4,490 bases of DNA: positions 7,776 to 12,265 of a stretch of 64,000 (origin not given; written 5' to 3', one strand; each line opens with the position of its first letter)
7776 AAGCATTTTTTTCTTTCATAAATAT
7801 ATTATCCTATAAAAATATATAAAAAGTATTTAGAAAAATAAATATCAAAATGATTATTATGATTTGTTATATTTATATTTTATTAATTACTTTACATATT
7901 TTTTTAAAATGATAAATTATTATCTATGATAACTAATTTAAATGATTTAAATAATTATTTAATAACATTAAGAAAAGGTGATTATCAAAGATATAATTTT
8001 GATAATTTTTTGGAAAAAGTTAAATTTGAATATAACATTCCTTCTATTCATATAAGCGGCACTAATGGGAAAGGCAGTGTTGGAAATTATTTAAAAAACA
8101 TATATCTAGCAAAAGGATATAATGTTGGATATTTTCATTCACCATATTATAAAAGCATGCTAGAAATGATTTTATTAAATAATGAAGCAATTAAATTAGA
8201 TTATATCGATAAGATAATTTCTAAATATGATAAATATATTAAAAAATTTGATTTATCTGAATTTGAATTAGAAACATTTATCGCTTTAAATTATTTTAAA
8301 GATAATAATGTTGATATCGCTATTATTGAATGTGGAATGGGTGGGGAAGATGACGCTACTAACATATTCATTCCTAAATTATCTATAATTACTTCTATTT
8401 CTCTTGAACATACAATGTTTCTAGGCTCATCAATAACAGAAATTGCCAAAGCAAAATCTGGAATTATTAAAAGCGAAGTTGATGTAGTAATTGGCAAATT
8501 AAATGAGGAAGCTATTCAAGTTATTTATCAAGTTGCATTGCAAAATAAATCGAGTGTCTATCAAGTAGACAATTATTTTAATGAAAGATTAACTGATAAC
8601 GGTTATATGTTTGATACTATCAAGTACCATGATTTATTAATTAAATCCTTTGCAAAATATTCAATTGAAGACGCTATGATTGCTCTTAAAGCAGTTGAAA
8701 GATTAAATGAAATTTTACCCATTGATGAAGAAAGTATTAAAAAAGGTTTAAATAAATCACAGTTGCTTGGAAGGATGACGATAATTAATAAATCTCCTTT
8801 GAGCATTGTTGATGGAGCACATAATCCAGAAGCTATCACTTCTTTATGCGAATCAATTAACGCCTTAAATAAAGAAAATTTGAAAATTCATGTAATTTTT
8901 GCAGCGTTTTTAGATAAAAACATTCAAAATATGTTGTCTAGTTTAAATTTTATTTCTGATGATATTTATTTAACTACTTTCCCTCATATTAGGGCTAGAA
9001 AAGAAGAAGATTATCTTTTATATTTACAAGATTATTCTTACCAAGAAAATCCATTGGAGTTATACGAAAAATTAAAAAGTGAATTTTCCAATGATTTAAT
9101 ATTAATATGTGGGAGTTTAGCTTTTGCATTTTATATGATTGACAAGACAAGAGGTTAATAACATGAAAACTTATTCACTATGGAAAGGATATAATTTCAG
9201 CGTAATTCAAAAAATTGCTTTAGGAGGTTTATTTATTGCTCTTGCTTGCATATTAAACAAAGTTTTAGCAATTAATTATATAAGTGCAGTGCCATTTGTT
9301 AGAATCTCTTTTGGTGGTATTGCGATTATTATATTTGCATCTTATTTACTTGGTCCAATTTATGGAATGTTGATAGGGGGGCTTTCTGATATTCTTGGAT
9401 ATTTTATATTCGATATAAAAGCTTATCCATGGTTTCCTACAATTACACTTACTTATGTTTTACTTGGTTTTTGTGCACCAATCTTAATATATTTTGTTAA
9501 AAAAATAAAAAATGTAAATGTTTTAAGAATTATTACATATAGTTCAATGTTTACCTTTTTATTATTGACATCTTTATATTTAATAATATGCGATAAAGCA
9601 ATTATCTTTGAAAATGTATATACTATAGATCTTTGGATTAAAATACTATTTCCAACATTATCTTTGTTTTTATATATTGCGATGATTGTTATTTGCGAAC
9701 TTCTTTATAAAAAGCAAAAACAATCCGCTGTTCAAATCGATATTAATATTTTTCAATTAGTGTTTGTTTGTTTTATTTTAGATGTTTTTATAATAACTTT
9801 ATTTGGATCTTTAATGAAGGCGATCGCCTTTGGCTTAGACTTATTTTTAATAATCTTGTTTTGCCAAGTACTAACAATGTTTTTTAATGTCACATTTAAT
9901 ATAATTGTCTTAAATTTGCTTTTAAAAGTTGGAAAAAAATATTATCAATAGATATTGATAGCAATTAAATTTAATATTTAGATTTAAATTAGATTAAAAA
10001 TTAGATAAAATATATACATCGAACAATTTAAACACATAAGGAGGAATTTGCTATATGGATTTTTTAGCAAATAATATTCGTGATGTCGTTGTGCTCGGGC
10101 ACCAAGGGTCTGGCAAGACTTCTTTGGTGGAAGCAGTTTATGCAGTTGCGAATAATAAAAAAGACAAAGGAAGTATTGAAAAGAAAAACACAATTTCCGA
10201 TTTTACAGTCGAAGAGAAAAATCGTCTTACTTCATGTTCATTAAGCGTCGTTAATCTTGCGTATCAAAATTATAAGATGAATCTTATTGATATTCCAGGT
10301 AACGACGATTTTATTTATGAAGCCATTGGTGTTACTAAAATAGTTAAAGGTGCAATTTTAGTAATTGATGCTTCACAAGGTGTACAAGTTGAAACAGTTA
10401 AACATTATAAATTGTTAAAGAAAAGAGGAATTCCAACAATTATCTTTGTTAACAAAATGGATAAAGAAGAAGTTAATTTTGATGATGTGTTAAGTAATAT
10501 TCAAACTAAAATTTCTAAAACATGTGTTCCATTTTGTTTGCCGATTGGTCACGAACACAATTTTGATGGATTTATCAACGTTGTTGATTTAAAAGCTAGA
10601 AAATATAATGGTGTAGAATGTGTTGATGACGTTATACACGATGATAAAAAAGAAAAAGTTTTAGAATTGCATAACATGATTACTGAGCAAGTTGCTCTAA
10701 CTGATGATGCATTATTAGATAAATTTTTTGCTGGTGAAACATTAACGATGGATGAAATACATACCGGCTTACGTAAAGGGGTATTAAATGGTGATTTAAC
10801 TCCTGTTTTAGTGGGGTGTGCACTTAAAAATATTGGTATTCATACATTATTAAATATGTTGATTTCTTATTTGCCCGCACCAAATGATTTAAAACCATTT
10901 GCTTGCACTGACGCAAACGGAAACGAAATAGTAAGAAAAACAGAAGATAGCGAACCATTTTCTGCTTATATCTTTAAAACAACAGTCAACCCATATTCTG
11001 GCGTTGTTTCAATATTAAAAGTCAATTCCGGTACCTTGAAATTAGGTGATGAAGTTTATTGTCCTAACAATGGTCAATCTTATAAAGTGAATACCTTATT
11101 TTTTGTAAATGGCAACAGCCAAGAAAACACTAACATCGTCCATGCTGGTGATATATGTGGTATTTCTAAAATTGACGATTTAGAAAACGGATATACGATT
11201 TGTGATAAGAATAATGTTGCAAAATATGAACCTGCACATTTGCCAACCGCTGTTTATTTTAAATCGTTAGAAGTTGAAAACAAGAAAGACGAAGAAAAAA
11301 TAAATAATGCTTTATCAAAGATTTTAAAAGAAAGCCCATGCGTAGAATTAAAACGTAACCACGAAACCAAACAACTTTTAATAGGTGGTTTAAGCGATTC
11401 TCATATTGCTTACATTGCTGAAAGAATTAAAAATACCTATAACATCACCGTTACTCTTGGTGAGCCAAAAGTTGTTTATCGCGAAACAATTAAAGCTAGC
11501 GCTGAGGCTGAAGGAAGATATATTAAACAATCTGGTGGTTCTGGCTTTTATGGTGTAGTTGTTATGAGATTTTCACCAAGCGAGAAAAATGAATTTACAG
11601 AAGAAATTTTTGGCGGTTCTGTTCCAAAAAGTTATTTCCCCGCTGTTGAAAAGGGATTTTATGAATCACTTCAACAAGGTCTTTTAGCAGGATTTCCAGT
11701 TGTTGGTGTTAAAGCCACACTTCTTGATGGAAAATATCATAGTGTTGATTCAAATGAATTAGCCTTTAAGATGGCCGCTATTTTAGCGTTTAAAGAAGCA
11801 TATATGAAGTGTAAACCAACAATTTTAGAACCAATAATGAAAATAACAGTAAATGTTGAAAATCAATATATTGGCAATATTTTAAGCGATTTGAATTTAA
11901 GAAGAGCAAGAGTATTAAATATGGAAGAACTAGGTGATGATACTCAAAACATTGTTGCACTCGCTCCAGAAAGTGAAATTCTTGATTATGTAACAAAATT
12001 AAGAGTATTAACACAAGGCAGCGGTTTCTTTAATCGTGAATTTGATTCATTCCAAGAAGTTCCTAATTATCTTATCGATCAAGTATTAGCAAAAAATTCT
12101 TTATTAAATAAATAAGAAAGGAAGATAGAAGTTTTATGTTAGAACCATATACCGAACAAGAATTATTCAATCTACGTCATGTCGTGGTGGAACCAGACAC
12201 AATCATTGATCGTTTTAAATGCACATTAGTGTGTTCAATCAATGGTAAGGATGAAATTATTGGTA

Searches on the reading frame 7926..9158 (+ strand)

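Call 103: search_protein_families(library=pfam, proteins=[window:7926-9158:+], max_evalue=0.00001)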
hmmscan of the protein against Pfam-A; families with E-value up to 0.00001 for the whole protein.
window:7926-9158:+ (410 aa): 2 families
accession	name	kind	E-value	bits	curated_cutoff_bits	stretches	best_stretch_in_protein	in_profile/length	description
PF02875.26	Mur_ligase_C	-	5.7e-11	43.8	28.4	1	282-397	1-126/127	Mur ligase, glutamate ligase domain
PF08245.18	Mur_ligase_M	-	3.3e-08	34.2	24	1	43-215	1-146/200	Mur ligase middle domain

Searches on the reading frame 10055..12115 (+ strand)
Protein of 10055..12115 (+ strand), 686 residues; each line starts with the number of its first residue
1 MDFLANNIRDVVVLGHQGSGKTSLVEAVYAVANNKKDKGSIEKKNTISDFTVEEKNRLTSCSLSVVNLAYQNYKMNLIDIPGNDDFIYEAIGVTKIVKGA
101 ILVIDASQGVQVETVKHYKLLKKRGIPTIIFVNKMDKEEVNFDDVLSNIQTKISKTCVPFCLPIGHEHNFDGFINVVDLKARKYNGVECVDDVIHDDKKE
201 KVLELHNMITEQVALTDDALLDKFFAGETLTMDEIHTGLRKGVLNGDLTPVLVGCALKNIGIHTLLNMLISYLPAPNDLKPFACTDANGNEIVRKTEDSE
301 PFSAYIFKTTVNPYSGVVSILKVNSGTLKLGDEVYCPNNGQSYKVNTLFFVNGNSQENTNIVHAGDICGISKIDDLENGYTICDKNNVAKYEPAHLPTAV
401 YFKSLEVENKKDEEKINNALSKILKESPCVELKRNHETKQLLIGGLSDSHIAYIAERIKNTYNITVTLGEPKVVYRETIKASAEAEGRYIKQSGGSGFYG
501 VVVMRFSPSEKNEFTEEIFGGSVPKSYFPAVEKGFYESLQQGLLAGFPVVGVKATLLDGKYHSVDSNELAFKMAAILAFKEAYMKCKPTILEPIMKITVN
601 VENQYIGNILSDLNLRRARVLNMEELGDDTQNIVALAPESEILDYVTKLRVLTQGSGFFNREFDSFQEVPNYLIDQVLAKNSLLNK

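Call 103: search_protein_families(library=pfam, proteins=[window:10055-12115:+], max_evalue=0.00001)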
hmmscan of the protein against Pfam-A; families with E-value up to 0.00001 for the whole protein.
window:10055-12115:+ (686 aa): 6 families
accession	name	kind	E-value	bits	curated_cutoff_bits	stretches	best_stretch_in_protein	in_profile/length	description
PF00009.33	GTP_EFTU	-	2.1e-41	142.1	26.5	1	7-274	2-187/188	Elongation factor Tu GTP binding domain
PF03764.24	EFG_IV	-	1.1e-38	132.1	24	1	471-586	1-120/121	Elongation factor G, domain IV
PF00679.30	EFG_C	-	2.7e-24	85.4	27.9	1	590-676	2-88/89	Elongation factor G C-terminus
PF14492.12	EFG_III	-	1.3e-17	64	27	1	396-469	1-74/75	Elongation Factor G, domain III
PF22042.2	EF-G_D2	-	2.7e-12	47.1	27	1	301-384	1-83/84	Elongation factor G domain 2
PF03144.31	GTP_EFTU_D2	-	5.1e-11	43.3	30.3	1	316-383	1-73/73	Elongation factor Tu domain 2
